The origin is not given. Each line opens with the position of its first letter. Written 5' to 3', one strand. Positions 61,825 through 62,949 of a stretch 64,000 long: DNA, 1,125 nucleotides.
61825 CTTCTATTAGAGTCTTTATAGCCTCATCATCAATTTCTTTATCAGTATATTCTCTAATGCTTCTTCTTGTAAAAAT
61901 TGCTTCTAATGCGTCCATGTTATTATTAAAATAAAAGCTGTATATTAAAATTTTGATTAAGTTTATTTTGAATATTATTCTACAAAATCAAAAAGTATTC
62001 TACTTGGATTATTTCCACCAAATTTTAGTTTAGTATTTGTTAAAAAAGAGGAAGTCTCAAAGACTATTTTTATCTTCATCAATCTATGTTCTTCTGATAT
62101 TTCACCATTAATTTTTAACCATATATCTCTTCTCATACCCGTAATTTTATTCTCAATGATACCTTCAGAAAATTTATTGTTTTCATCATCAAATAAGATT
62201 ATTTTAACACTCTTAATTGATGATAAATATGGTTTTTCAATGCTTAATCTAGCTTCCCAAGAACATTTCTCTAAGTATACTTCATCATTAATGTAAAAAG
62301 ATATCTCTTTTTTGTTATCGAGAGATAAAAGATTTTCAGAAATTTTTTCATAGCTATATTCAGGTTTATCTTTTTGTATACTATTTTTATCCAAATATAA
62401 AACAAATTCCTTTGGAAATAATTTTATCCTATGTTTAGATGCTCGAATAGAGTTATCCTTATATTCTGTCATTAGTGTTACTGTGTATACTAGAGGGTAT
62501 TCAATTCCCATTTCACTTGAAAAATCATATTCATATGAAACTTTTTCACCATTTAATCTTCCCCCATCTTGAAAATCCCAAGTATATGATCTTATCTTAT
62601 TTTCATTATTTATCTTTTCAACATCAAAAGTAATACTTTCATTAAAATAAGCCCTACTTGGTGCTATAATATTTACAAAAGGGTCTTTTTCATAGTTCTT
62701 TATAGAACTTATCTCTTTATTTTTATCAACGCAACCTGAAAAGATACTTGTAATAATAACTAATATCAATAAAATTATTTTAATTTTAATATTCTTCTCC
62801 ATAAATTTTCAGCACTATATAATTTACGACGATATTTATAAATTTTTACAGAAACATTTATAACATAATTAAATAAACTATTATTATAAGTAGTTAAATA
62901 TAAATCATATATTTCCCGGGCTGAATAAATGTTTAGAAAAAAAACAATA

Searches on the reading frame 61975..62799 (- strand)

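Call 87: search_protein_families(library=pfam, proteins=[window:61975-62799:-], max_evalue=0.001)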
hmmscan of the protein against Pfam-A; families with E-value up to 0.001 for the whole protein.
window:61975-62799:- (274 aa): 1 family
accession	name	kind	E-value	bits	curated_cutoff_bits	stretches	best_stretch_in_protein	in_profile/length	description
PF18911.6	PKD_4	-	1.2e-08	35.4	27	1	39-112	3-69/85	PKD domain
